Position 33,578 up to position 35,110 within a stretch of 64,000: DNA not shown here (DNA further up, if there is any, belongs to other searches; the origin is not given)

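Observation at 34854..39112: About 145-nt duplication of the spoIVB 3' end plus terminator brackets a 4.1-kb AT-rich two-gene insertion (att-like architecture, no integrase)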

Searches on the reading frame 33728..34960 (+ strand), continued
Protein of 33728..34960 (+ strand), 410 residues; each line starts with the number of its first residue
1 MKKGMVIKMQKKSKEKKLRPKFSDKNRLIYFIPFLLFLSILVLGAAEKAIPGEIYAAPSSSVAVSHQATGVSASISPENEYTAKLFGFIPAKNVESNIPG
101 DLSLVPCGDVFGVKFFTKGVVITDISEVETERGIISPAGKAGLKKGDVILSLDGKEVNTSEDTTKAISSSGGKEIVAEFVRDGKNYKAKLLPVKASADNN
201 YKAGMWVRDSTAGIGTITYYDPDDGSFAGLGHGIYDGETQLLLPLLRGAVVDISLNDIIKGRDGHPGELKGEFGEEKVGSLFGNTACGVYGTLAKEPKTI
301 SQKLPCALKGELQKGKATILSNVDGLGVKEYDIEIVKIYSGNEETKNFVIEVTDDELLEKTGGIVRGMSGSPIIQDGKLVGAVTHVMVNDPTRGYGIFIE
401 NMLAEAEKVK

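Call 28: find_related_loci(query=window:33728-34960:+, collection=metagenome_contigs, flank=10000)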
Query window:33728-34960:+ (410 aa) in metagenome_contigs; peptide patterns used: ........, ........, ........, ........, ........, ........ (x = any residue, [..] = any of these).
600 stretches matched a pattern (row limit reached: there are more); 562 encode a relative of the query (tblastn E <= 1e-3); the best 80 are kept; 80 distinct loci.
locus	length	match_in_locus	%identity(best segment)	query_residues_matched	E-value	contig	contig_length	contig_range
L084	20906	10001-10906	54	102-403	1e-103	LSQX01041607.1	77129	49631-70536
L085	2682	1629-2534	53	102-403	1e-104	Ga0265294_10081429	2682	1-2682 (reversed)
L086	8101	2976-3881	52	102-403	2e-97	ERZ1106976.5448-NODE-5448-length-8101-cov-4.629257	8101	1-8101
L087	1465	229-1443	42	22-409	6e-105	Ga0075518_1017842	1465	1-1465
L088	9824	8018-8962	49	87-403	3e-94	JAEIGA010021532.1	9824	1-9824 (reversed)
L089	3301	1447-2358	52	103-408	6e-96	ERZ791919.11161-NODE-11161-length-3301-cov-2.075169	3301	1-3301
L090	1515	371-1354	48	82-403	3e-97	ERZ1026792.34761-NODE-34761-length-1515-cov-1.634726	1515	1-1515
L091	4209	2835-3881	44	70-405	2e-89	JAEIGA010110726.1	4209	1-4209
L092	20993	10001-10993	47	82-406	5e-89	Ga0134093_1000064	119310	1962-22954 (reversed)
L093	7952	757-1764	47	80-410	1e-88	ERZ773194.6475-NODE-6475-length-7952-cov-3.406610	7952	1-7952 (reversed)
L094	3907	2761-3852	42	59-407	5e-89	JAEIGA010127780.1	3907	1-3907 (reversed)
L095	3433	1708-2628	48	101-407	4e-89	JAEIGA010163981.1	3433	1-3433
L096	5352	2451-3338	50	104-405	1e-86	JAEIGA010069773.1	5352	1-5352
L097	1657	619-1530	48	104-406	6e-92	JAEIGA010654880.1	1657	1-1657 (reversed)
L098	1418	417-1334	50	100-406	4e-92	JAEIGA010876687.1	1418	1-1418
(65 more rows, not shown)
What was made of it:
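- Tried and rejected: Metagenome scan with SpoIVB (call 28).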

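Call 48: list_cluster_members(proteins=[P0001])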
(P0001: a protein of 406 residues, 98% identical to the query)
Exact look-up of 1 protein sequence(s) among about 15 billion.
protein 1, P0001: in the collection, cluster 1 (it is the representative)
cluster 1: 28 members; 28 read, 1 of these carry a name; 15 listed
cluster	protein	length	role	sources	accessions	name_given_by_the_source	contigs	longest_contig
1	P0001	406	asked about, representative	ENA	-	-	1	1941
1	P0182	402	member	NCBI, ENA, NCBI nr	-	-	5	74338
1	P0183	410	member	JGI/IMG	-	stage IV sporulation protein B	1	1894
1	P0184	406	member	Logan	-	-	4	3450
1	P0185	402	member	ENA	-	-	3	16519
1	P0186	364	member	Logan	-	-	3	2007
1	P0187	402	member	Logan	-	-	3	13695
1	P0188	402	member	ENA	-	-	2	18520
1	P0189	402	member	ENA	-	-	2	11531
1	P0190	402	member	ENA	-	-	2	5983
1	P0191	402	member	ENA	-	-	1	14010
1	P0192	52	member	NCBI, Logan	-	-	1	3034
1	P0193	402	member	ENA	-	-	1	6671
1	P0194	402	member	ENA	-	-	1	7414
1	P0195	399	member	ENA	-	-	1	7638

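Call 50: find_encoding_contigs(protein=P0187, flank=10000, max_places=6)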
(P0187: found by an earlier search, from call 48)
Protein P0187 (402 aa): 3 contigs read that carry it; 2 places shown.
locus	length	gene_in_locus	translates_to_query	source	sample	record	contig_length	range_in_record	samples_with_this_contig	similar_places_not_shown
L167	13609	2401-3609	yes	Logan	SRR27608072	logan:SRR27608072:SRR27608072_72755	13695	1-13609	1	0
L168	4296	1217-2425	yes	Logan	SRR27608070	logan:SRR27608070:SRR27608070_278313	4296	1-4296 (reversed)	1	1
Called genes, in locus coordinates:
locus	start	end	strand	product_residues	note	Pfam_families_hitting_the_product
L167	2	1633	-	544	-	?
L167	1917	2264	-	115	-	PF02481:DNA_processg_A (faint), PF10686:YAcAr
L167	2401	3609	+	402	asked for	PF13180:PDZ_2, PF17820:PDZ_6 (weak), PF05580:Peptidase_S55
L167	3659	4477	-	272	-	PF00165:HTH_AraC, PF12833:HTH_18, PF00165:HTH_AraC (weak)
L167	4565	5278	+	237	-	PF00106:adh_short, PF08659:KR, PF13561:adh_short_C2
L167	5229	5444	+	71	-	PF05580:Peptidase_S55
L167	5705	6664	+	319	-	-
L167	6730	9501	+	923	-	PF13927:Ig_3 (faint)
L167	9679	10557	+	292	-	PF00892:EamA, PF06800:Sugar_transport, PF00892:EamA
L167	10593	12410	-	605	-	PF13320:GH123_cat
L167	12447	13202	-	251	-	PF03629:SASA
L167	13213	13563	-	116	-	PF12647:RNHCP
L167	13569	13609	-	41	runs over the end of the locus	?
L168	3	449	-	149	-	?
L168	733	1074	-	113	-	PF02481:DNA_processg_A (faint), PF10686:YAcAr (weak)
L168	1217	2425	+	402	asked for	PF13180:PDZ_2, PF17820:PDZ_6 (weak), PF05580:Peptidase_S55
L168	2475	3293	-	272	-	PF00165:HTH_AraC, PF12833:HTH_18, PF00165:HTH_AraC (weak)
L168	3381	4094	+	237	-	PF00106:adh_short, PF08659:KR, PF13561:adh_short_C2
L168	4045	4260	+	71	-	PF05580:Peptidase_S55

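Call 58: find_encoding_contigs(protein=P0188, flank=10000, max_places=4)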
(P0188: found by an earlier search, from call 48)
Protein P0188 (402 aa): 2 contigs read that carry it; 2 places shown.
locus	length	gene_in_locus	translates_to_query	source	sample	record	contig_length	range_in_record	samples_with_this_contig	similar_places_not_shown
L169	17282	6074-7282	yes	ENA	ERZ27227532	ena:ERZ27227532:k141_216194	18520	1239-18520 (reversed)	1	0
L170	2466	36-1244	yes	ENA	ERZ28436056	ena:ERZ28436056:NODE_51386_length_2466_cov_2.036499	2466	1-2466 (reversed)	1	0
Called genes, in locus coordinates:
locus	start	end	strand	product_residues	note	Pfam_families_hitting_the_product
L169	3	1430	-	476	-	?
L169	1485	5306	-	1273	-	-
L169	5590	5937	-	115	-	PF02481:DNA_processg_A (faint), PF10686:YAcAr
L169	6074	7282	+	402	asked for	PF13180:PDZ_2, PF17820:PDZ_6 (weak), PF05580:Peptidase_S55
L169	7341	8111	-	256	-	PF00165:HTH_AraC (weak), PF12833:HTH_18, PF00165:HTH_AraC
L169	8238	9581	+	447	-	PF02055:Glyco_hydro_30, PF02057:Glyco_hydro_59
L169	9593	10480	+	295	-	PF00892:EamA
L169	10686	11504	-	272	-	PF00165:HTH_AraC, PF12833:HTH_18, PF00165:HTH_AraC (weak)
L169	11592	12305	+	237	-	PF00106:adh_short, PF08659:KR, PF13561:adh_short_C2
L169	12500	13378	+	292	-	PF00892:EamA, PF06800:Sugar_transport (weak), PF00892:EamA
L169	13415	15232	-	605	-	PF13320:GH123_cat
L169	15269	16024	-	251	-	PF03629:SASA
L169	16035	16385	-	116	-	PF12647:RNHCP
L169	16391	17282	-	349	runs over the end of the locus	PF03786:UxuA, PF01261:AP_endonuc_2 (faint)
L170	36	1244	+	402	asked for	PF13180:PDZ_2, PF17820:PDZ_6 (weak), PF05580:Peptidase_S55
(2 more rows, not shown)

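Call 59: find_encoding_contigs(protein=P0189, flank=10000, max_places=4)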
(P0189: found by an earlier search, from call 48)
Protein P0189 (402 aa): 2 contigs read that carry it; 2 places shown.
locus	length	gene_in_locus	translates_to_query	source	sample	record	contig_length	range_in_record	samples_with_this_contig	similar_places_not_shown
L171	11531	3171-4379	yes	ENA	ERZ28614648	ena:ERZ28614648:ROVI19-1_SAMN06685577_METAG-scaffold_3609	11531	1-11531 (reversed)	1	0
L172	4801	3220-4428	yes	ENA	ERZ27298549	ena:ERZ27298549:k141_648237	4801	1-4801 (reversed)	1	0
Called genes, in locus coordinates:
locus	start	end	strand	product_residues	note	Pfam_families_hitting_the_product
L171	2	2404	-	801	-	?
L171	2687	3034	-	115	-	PF02481:DNA_processg_A (faint), PF10686:YAcAr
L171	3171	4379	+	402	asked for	PF13180:PDZ_2, PF17820:PDZ_6 (weak), PF05580:Peptidase_S55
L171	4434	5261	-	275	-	PF02311:AraC_binding, PF07883:Cupin_2 (weak), PF00165:HTH_AraC (faint), PF12833:HTH_18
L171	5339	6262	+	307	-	PF00892:EamA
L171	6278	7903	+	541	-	PF22422:MGH1-like_GH, PF01204:Trehalase (weak)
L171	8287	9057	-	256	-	PF00165:HTH_AraC (weak), PF12833:HTH_18, PF00165:HTH_AraC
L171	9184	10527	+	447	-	PF02055:Glyco_hydro_30, PF02057:Glyco_hydro_59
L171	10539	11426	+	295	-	PF00892:EamA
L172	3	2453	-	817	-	?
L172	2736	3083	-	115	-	PF02481:DNA_processg_A (faint), PF10686:YAcAr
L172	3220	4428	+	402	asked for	PF13180:PDZ_2, PF17820:PDZ_6 (weak), PF05580:Peptidase_S55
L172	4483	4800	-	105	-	?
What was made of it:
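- Related strains carry alternative, internally consistent arrangements (calls 50, 58, 59).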
